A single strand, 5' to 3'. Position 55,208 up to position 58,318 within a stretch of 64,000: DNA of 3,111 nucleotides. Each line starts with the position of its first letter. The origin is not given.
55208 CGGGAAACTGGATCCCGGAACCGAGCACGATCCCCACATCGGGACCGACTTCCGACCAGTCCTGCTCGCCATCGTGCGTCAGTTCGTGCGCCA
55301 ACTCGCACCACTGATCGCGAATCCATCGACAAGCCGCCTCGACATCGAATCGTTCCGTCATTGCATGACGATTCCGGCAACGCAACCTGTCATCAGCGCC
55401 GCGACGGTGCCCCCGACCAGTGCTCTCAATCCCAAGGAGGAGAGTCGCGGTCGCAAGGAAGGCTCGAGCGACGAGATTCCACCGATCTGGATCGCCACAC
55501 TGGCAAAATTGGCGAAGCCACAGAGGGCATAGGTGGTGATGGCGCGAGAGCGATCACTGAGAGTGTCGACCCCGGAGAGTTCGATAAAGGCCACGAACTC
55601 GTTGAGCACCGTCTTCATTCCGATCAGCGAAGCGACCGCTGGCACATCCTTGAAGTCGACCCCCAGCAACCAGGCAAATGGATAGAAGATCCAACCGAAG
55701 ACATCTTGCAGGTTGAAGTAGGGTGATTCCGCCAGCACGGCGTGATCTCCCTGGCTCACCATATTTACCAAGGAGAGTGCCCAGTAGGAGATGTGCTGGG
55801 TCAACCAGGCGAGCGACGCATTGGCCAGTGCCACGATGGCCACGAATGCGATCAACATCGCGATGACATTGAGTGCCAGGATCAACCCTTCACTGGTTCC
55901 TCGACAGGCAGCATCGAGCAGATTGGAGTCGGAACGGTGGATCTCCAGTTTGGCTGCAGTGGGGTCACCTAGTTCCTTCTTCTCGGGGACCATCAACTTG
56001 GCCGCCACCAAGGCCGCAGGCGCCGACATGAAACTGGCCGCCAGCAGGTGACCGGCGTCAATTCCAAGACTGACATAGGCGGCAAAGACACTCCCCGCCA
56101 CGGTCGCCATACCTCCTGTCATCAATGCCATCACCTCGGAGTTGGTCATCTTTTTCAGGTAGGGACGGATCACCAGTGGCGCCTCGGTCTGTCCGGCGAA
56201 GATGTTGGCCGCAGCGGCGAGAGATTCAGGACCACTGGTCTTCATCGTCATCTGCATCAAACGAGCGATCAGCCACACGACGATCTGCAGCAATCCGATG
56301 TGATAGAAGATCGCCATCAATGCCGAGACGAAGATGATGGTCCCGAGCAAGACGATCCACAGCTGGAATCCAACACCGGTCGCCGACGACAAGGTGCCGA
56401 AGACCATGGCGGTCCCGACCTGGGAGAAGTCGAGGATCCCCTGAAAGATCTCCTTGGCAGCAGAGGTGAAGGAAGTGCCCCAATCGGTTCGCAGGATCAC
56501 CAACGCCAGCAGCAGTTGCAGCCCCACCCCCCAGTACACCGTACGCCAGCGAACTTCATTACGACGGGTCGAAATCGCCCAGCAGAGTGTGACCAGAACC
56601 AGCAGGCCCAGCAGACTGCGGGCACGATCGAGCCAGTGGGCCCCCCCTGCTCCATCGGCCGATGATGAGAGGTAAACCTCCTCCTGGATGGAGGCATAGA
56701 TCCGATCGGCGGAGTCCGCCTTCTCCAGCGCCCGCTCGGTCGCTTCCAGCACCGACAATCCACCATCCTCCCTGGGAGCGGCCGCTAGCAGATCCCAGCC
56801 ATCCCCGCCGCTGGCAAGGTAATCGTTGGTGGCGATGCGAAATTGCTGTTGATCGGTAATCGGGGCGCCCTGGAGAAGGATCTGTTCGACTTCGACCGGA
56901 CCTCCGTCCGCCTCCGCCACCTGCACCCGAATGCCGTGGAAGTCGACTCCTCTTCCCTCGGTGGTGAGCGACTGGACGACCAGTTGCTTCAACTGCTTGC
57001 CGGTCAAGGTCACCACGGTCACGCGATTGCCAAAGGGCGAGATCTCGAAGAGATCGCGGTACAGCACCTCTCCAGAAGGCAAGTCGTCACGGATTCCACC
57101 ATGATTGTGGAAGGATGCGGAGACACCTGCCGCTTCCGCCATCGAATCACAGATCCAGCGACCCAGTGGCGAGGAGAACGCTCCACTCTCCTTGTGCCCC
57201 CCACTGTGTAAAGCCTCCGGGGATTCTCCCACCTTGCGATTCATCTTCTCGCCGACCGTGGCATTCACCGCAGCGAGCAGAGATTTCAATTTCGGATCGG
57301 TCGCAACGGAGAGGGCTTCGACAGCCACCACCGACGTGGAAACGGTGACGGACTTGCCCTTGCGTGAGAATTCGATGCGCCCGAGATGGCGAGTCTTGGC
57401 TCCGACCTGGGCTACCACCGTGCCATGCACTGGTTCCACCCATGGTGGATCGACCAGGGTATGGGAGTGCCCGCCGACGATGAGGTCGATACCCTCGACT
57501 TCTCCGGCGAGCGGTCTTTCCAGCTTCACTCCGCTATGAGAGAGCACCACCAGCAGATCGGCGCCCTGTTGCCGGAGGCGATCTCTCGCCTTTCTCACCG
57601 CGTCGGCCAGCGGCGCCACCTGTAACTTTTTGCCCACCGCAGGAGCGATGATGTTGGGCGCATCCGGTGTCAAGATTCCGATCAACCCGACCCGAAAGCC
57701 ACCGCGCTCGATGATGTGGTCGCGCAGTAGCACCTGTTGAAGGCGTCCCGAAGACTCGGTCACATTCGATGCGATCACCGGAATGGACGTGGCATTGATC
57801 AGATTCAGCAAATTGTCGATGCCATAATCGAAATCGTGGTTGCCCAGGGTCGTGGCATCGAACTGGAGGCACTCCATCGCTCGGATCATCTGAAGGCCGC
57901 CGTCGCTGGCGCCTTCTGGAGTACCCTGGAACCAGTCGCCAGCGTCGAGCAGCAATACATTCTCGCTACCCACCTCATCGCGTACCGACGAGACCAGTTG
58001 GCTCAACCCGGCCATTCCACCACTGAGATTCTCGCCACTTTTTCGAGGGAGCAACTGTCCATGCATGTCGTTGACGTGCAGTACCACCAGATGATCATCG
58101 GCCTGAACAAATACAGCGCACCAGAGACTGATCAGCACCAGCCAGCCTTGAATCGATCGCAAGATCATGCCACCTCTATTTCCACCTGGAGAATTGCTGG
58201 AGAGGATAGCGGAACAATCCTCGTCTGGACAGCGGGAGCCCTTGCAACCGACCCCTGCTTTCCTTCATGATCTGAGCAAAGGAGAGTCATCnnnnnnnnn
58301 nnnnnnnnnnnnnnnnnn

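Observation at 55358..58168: Single ORF fusing a secreted 5'-nucleotidase (UshA-like) to a NupC-type nucleoside transporter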

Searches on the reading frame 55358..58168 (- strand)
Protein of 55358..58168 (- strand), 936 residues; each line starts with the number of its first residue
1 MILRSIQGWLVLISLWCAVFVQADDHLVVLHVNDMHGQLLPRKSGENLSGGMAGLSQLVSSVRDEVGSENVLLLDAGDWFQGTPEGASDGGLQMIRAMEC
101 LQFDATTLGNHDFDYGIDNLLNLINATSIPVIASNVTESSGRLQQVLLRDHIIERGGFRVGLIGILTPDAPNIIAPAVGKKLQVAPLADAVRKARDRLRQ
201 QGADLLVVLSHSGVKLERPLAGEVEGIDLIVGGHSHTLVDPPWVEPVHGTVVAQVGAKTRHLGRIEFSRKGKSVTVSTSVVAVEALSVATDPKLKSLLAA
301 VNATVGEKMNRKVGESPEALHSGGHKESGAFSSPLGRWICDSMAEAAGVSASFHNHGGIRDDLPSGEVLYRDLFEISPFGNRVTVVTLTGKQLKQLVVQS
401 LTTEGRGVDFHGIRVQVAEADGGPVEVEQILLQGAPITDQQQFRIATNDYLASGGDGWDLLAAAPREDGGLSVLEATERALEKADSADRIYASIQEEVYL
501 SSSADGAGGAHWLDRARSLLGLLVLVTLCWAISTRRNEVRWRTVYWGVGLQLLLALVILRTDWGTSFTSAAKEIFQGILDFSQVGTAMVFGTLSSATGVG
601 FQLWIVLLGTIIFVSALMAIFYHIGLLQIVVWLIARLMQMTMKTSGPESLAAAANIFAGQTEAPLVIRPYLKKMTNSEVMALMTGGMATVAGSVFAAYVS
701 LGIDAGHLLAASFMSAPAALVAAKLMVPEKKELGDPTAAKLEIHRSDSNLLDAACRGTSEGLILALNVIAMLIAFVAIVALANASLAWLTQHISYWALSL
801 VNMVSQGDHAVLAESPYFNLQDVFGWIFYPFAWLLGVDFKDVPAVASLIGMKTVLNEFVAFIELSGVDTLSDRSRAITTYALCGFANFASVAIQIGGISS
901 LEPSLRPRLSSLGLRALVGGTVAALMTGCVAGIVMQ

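Call 3: search_protein_families(library=pfam, proteins=[window:55358-58168:-], max_evalue=0.001)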
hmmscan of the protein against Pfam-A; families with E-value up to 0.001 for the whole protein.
window:55358-58168:- (936 aa): 5 families
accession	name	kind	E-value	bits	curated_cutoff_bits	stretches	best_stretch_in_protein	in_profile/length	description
PF07662.18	Nucleos_tra2_C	-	9.8e-71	238.2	32.3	1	707-932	1-213/213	Na+ dependent nucleoside transporter C-terminus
PF02872.23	5_nucleotid_C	-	1.6e-30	106.8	23.6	1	332-462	21-157/158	5'-nucleotidase, C-terminal domain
PF01773.25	Nucleos_tra2_N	-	5.3e-22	78.6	27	1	520-593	1-74/74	Na+ dependent nucleoside transporter N-terminus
PF07670.19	Gate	-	2.7e-16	60.3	29.6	1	605-701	2-100/104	Nucleoside recognition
PF00149.33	Metallophos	-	6.4e-10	40.2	21.5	1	28-237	2-190/191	Calcineurin-like phosphoesterase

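Call 4: search_protein_families(library=ncbifam, proteins=[window:55358-58168:-], max_evalue=0.001)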
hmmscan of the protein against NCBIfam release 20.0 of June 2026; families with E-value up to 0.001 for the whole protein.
window:55358-58168:- (936 aa): 15 families
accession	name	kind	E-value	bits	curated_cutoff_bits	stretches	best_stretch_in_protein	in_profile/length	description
TIGR00804.1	nupC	subfamily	4.2e-118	394.9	442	2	518-803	3-286/401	NupC/NupG family nucleoside CNT transporter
NF007109.1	PRK09558.1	equivalog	2.4e-48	165.2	600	2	26-216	35-224/550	bifunctional UDP-sugar hydrolase/5'-nucleotidase UshA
NF006937.0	PRK09419.1-4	equivalog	1.5e-47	161.8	2554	2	220-503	860-1161/1411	multifunctional 2',3'-cyclic-nucleotide 2'-phosphodiesterase/3'-nucleotidase/5'-nucleotidase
NF006934.0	PRK09419.1-1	subfamily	2.6e-47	161.1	1646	2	223-475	832-1081/1174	multifunctional 2',3'-cyclic-nucleotide 2'-phosphodiesterase/3'-nucleotidase/5'-nucleotidase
TIGR04486.1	thiosulf_SoxB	equivalog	4.6e-43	147.3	550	1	50-396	115-455/556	thiosulfohydrolase SoxB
NF040549.1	Nt5e_LPXTG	exception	4.1e-39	134.4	1050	2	21-402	93-491/731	cell surface ecto-5'-nucleotidase Nt5e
TIGR01530.1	nadN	equivalog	1.3e-37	129.6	436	2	27-239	1-219/550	NAD nucleotidase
NF006935.0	PRK09419.1-2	equivalog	1.4e-36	125.6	2801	2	220-464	881-1141/1445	multifunctional 2',3'-cyclic-nucleotide 2'-phosphodiesterase/3'-nucleotidase/5'-nucleotidase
NF006936.0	PRK09419.1-3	equivalog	2e-33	115.2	2542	1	27-452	704-1149/1212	multifunctional 2',3'-cyclic-nucleotide 2'-phosphodiesterase/3'-nucleotidase/5'-nucleotidase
NF006938.0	PRK09420.1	equivalog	6.3e-29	100.8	486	1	11-239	9-263/648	bifunctional 2',3'-cyclic-nucleotide 2'-phosphodiesterase/3'-nucleotidase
TIGR01390.1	CycNucDiestase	equivalog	1.3e-26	93.3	883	1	49-240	25-242/626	2',3'-cyclic-nucleotide 2'-phosphodiesterase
NF041198.1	UshA_like_PCGU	equivalog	5.4e-25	87.9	275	1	21-271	18-269/519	UshA-like (seleno)protein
NF008871.0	PRK11907.1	equivalog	1.6e-22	79.5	1266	1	51-237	143-353/814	bifunctional 2',3'-cyclic-nucleotide 2'-phosphodiesterase/3'-nucleotidase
NF006933.0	PRK09418.1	equivalog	3.4e-16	58.6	1419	1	30-240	48-291/780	bifunctional 2',3'-cyclic-nucleotide 2'-phosphodiesterase/3'-nucleotidase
NF047875.1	5nuc_LPXTG_Strp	exception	7.7e-16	57.7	1050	1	158-462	199-530/684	surface-anchored 5'-nucleotidase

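Call 5: find_homologous_proteins(query=window:55358-58168:-, max_evalue=1e-10)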
Query window:55358-58168:- (936 aa): 220 proteins with E <= 1e-10 among 8000 candidates; the best 120 are listed.
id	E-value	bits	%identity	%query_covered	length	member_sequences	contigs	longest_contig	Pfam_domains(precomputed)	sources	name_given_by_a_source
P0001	0.0e+0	1960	95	100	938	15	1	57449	PF00149.34,PF01773.26,PF02872.24,PF07670.20,PF07662.19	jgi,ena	jgi:CNT family concentrative nucleoside transporter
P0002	0.0e+0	1948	95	100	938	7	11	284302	PF00149.34,PF01773.26,PF02872.24,PF07670.20,PF07662.19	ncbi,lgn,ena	-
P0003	0.0e+0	1779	86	100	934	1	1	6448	PF00149.34,PF01773.26,PF02872.24,PF07670.20,PF07662.19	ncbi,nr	ncbi:MAG: 5'-nucleotidase C-terminal domain-containing protein [Planctomycetota bacterium]|nr:5'-nuc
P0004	0.0e+0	1686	81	100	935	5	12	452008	PF00149.34,PF01773.26,PF02872.24,PF07670.20,PF07662.19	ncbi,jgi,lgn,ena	-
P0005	0.0e+0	1598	79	98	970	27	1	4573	PF00149.34,PF01773.26,PF02872.24,PF07670.20,PF07662.19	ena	-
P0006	0.0e+0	1471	71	100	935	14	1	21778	PF00149.34,PF01773.26,PF02872.24,PF07670.20,PF07662.19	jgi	-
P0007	0.0e+0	1462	72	98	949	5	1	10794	PF09587.16,PF00149.34,PF01773.26,PF02872.24,PF07670.20,PF07662.19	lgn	-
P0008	0.0e+0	1455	71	100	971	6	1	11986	PF09587.16,PF00149.34,PF01773.26,PF02872.24,PF07670.20,PF07662.19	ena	-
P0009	0.0e+0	1428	71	100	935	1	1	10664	PF00149.34,PF01773.26,PF02872.24,PF07670.20,PF07662.19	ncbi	ncbi:MAG: nucleoside transporter C-terminal domain-containing protein [Planctomycetota bacterium]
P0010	0.0e+0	1276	93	67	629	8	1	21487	PF01773.26,PF02872.24,PF07670.20,PF07662.19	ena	-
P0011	0.0e+0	1119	59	98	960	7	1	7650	PF09587.16,PF00149.34,PF01773.26,PF02872.24,PF07670.20,PF07662.19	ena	-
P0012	0.0e+0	1097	56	100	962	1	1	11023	PF09587.16,PF00149.34,PF01773.26,PF02872.24,PF07670.20,PF07662.19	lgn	-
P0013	2.7e-243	828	47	99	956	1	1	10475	PF00149.34,PF01773.26,PF02872.24,PF07670.20,PF07662.19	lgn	-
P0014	5.6e-243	827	46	100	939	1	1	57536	PF09587.16,PF00149.34,PF01773.26,PF02872.24,PF07670.20,PF07662.19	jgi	-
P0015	4.6e-238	811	45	99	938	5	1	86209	PF00149.34,PF01773.26,PF02872.24,PF07670.20,PF07662.19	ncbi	-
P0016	1.8e-237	809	46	99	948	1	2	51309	PF09587.16,PF00149.34,PF01773.26,PF02872.24,PF07670.20,PF07662.19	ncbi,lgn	-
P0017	2.4e-235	802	45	98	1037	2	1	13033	PF09587.16,PF00149.34,PF01773.26,PF02872.24,PF07670.20,PF07662.19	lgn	-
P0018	2.1e-228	779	46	97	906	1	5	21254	PF00149.34,PF01773.26,PF02872.24,PF07670.20,PF07662.19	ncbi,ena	-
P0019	1.0e-227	777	68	56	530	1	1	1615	PF09587.16,PF00149.34,PF01773.26,PF02872.24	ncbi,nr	ncbi:MAG: 5'-nucleotidase C-terminal domain-containing protein, partial [Planctomycetes bacterium]|n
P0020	6.0e-226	771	44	97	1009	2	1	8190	PF09587.16,PF00149.34,PF01773.26,PF02872.24,PF07670.20,PF07662.19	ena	-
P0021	4.1e-206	705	42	98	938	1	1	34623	PF01773.26,PF02872.24,PF07670.20,PF07662.19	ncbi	ncbi:MAG: nucleoside transporter C-terminal domain-containing protein [Planctomycetota bacterium]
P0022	3.3e-200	686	44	61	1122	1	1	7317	PF00149.34,PF01773.26,PF02872.24,PF07670.20,PF07662.19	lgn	-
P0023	9.5e-185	634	40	57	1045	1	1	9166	PF00149.34,PF01773.26,PF02872.24,PF07670.20,PF07662.19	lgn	-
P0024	9.5e-84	300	37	49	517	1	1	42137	PF00149.34,PF02872.24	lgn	-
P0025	2.9e-80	289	26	48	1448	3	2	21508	PF00149.34,PF00245.26,PF02872.24,PF21953.2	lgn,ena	-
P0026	1.6e-77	280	37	48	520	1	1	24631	PF00149.34,PF02872.24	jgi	jgi:2',3'-cyclic-nucleotide 2'-phosphodiesterase (5'-nucleotidase family)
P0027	4.8e-76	275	34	51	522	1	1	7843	PF00149.34,PF02872.24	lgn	-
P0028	8.4e-75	271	36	46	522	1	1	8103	PF00149.34,PF02872.24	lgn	-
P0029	2.2e-73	266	36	49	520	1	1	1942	PF00149.34,PF02872.24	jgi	jgi:5'-nucleotidase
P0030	3.2e-73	265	37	49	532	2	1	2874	PF00149.34,PF02872.24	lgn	-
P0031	3.3e-73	265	37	46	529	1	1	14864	PF00149.34,PF02872.24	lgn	-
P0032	2.2e-71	259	38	47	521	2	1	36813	PF00149.34,PF02872.24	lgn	-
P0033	8.7e-71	257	37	47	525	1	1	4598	PF00149.34,PF02872.24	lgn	-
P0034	1.1e-70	257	34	46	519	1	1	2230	PF00149.34,PF02872.24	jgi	jgi:2',3'-cyclic-nucleotide 2'-phosphodiesterase (5'-nucleotidase family)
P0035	2.1e-70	256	34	51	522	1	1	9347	PF00149.34,PF02872.24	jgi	-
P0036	2.3e-70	256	36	48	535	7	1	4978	PF00149.34,PF02872.24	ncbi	ncbi:MAG: bifunctional UDP-sugar hydrolase/5'-nucleotidase [Planctomycetota bacterium]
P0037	8.5e-70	254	35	48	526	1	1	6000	PF00149.34,PF02872.24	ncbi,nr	ncbi:MAG: bifunctional metallophosphatase/5'-nucleotidase [Planctomycetes bacterium]|nr:bifunctional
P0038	1.9e-69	253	29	46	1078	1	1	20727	PF00149.34,PF02872.24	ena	-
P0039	1.9e-68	250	34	48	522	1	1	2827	PF00149.34,PF02872.24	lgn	-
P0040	3.5e-68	249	33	51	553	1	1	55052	PF00149.34,PF02872.24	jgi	jgi:2',3'-cyclic-nucleotide 2'-phosphodiesterase (5'-nucleotidase family)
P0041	1.2e-67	247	35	46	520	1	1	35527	PF00149.34,PF02872.24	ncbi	ncbi:MAG: bifunctional UDP-sugar hydrolase/5'-nucleotidase [Planctomycetota bacterium]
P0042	1.7e-67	246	35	50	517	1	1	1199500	PF00149.34,PF02872.24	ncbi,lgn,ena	-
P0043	2.2e-67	246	35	48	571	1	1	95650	PF00149.34,PF02872.24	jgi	-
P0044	4.8e-67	245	34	50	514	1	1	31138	PF00149.34,PF02872.24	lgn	-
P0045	5.4e-67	245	35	46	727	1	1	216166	PF00149.34,PF02872.24,PF01965.31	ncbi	ncbi:MAG: 5'-nucleotidase C-terminal domain-containing protein [Planctomycetota bacterium]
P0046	9.0e-67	244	35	50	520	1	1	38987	PF00149.34,PF02872.24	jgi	jgi:5'-nucleotidase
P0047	1.6e-66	243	37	47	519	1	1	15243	PF00149.34,PF02872.24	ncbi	ncbi:MAG: bifunctional UDP-sugar hydrolase/5'-nucleotidase [Planctomycetota bacterium]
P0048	4.1e-66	242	35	47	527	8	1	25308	PF00149.34,PF02872.24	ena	-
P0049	3.5e-65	239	34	46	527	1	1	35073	PF09587.16,PF00149.34,PF02872.24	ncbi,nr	ncbi:MAG: bifunctional UDP-sugar hydrolase/5'-nucleotidase [Syntrophobacteraceae bacterium]|nr:bifun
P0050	4.1e-65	239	36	49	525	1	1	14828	PF00149.34,PF02872.24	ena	-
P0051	4.3e-65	238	36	48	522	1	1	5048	PF00149.34,PF02872.24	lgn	-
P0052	7.0e-65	238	37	47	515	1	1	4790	PF00149.34,PF02872.24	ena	-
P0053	2.0e-64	236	35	47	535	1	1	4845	PF00149.34,PF02872.24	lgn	-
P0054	3.2e-64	236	37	46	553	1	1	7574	PF00149.34,PF02872.24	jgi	-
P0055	5.1e-64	235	36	46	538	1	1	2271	PF00149.34,PF02872.24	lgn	-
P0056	6.2e-64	235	34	49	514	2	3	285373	PF00149.34,PF02872.24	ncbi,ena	-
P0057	8.9e-64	234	33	46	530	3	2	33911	PF00149.34,PF02872.24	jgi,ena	-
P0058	1.3e-63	234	34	47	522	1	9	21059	PF00149.34,PF02872.24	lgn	-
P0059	2.1e-63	233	34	48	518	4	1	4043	PF00149.34,PF02872.24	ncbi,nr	ncbi:MAG: 5'-nucleotidase C-terminal domain-containing protein [Candidatus Erginobacter occultus]|nr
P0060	2.1e-63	233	35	46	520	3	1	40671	PF00149.34,PF02872.24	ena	-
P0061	2.8e-63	232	34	47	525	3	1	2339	PF09587.16,PF00149.34,PF02872.24,PF21953.2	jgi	jgi:5'-nucleotidase / UDP-sugar diphosphatase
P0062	6.6e-63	231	35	47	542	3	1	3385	PF00149.34,PF02872.24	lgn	-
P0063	1.0e-62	231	33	46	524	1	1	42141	PF00149.34,PF02872.24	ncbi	-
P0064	1.1e-62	230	35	51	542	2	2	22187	PF00149.34,PF02872.24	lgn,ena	-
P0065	1.1e-62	230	34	48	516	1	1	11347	PF09587.16,PF00149.34,PF02872.24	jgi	jgi:2',3'-cyclic-nucleotide 2'-phosphodiesterase (5'-nucleotidase family)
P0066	1.9e-62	230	33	48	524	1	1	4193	PF00149.34,PF02872.24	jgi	jgi:5'-nucleotidase/UDP-sugar diphosphatase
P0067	2.6e-62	229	32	48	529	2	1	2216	PF00149.34,PF02872.24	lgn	-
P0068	2.9e-62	229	32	47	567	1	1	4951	PF00149.34,PF02872.24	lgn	-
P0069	1.2e-61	227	32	50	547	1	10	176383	PF00149.34,PF02872.24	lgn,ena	-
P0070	1.5e-61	227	32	46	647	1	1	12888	PF00149.34,PF02872.24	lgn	-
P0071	1.5e-61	227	33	49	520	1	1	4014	PF00149.34,PF02872.24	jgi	jgi:5'-nucleotidase/UDP-sugar diphosphatase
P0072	1.6e-61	227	35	47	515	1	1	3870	PF00149.34,PF02872.24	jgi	-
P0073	1.9e-61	226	34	47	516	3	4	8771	PF00149.34,PF02872.24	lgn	-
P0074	2.1e-61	226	32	50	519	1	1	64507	PF00149.34,PF02872.24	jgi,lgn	-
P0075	1.5e-60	223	34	46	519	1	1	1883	PF00149.34,PF02872.24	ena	-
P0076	1.6e-60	223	33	47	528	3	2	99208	PF00149.34,PF02872.24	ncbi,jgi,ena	jgi:2',3'-cyclic-nucleotide 2'-phosphodiesterase (5'-nucleotidase family)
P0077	1.7e-60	223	34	51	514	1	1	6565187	PF00149.34,PF02872.24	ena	-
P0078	1.9e-60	223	33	47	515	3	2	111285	PF00149.34,PF02872.24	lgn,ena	-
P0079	2.1e-60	223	35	49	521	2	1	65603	PF00149.34,PF02872.24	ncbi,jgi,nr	ncbi:MAG: bifunctional UDP-sugar hydrolase/5'-nucleotidase [Planctomycetota bacterium]|jgi:2',3'-cyc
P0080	3.3e-60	222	32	47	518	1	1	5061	PF00149.34,PF02872.24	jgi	jgi:5'-nucleotidase / UDP-sugar diphosphatase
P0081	7.8e-60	221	33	49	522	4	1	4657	PF00149.34,PF02872.24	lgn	-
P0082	8.5e-60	221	33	47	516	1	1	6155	PF00149.34,PF02872.24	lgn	-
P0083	1.3e-59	220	33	50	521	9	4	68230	PF00149.34,PF02872.24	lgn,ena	-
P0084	1.5e-59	220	34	49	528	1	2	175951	PF00149.34,PF02872.24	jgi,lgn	-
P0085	4.5e-59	219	33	46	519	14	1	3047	PF00149.34,PF02872.24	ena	-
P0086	9.0e-59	218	33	49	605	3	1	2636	PF00149.34,PF02872.24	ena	-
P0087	1.4e-58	217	33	47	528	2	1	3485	PF00149.34,PF02872.24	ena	-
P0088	1.6e-58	217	32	51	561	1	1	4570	PF00149.34,PF02872.24,PF21953.2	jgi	jgi:5'-nucleotidase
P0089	1.8e-58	217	34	46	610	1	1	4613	PF00149.34,PF02872.24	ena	-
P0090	2.2e-58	216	33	47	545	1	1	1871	PF00149.34,PF02872.24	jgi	jgi:5'-nucleotidase/UDP-sugar diphosphatase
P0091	2.3e-58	216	32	47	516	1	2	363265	PF09587.16,PF00149.34,PF02872.24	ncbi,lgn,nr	ncbi:MAG: bifunctional metallophosphatase/5'-nucleotidase [Elusimicrobia bacterium]|nr:bifunctional 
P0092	2.8e-58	216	33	50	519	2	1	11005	PF00149.34,PF02872.24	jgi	-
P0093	3.3e-58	216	32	46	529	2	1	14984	PF00149.34,PF02872.24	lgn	-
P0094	3.8e-58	215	34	49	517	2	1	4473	PF00149.34,PF02872.24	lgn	-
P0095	4.1e-58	215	32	50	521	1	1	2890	PF00149.34,PF02872.24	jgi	-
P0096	6.1e-58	215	34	47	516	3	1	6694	PF00149.34,PF02872.24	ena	-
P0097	6.6e-58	215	32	51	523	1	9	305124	PF00149.34,PF02872.24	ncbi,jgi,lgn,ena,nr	ncbi:MAG: hypothetical protein CMJ84_01835 [Planctomycetes bacterium]|jgi:5'-nucleotidase|nr:hypothe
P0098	9.0e-58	214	34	46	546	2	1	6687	PF00149.34,PF02872.24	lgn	-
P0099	1.0e-57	214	33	46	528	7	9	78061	PF00149.34,PF02872.24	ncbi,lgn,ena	-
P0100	1.0e-57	214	32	52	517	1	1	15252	PF00149.34,PF02872.24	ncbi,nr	ncbi:MAG: bifunctional UDP-sugar hydrolase/5'-nucleotidase [Planctomycetota bacterium]|nr:bifunction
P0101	1.4e-57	214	33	47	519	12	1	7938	PF00149.34,PF02872.24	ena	-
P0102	1.7e-57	213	33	46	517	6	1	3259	PF00149.34,PF02872.24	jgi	jgi:2',3'-cyclic-nucleotide 2'-phosphodiesterase (5'-nucleotidase family)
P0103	4.8e-57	212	32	46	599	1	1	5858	PF00149.34,PF02872.24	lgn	-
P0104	6.7e-57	211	31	50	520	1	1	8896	PF00149.34,PF02872.24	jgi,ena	jgi:5'-nucleotidase/UDP-sugar diphosphatase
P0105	7.7e-57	211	33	48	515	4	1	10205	PF00149.34,PF02872.24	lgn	-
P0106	1.4e-56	210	33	47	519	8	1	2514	PF00149.34,PF02872.24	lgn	-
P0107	2.0e-56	210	33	48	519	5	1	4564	PF00149.34,PF02872.24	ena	-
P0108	2.2e-56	210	34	46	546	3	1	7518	PF00149.34,PF02872.24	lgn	-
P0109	3.8e-56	209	33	49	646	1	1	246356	PF00149.34,PF02872.24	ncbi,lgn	-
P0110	1.5e-55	207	31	46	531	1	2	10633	PF00149.34,PF02872.24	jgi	jgi:5'-nucleotidase/UDP-sugar diphosphatase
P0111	8.7e-55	204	31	51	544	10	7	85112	PF00149.34,PF02872.24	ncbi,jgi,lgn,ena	jgi:5'-nucleotidase / UDP-sugar diphosphatase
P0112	1.6e-54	203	27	50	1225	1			PF00149.34,PF02872.24,PF21953.2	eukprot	eukprot:snap_masked-scaffold_19-processed-gene-5.31-mRNA-1 protein AED:1.00 eAED:1.00 QI:0/-1/0/0/-1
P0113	1.1e-53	201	31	49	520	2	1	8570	PF00149.34,PF02872.24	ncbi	-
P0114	1.2e-53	201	31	46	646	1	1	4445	PF00149.34,PF02872.24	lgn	-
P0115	2.1e-53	200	31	47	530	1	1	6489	PF09587.16,PF00149.34,PF02872.24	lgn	-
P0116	4.2e-53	199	30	48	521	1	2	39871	PF00149.34,PF02872.24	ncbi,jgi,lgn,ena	-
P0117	1.4e-52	197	31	46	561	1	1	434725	PF00149.34,PF02872.24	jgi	-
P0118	2.1e-52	196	28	47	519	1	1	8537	PF00149.34,PF02872.24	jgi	-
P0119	2.1e-52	196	28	49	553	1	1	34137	PF00149.34,PF02872.24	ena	-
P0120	4.0e-52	196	33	46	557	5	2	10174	PF00149.34,PF02872.24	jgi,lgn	-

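Call 14: find_encoding_contigs(protein=P0004, flank=8000, max_places=3)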
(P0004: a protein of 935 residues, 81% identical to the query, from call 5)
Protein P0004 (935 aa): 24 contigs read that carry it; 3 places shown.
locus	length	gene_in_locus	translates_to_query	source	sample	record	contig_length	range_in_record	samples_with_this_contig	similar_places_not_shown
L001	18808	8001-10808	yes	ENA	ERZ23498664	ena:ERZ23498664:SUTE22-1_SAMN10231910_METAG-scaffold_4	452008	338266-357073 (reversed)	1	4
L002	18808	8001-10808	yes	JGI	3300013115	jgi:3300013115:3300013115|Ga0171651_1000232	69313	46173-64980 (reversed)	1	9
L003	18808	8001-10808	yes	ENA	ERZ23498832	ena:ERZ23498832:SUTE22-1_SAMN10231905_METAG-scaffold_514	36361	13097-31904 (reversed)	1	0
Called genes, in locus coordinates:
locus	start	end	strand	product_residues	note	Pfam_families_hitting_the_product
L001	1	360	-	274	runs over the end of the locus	PF00378:ECH_1, PF16113:ECH_2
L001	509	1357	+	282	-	PF02737:3HCDH_N, PF00725:3HCDH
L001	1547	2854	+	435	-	PF01833:TIG (weak)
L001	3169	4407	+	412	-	PF02073:Peptidase_M29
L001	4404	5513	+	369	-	PF02746:MR_MLE_N, PF13378:MR_MLE_C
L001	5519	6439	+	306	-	-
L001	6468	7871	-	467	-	PF02878:PGM_PMM_I, PF02879:PGM_PMM_II, PF02880:PGM_PMM_III, PF00408:PGM_PMM_IV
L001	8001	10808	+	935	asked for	PF00149:Metallophos, PF02872:5_nucleotid_C, PF01773:Nucleos_tra2_N, PF07670:Gate, PF07662:Nucleos_tra2_C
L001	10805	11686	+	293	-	PF01048:PNP_UDP_1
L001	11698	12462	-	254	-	PF01048:PNP_UDP_1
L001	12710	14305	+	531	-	PF13646:HEAT_2 (faint), PF13519:VWA_2 (faint), PF00092:VWA (faint), PF13768:VWA_3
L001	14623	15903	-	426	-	PF08305:NPCBM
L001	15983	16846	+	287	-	-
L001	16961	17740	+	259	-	PF01937:ARMT1-like_dom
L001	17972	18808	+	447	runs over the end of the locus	PF08239:SH3_3 (faint)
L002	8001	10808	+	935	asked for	PF00149:Metallophos, PF02872:5_nucleotid_C, PF01773:Nucleos_tra2_N, PF07670:Gate, PF07662:Nucleos_tra2_C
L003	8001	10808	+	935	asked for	PF00149:Metallophos, PF02872:5_nucleotid_C, PF01773:Nucleos_tra2_N, PF07670:Gate, PF07662:Nucleos_tra2_C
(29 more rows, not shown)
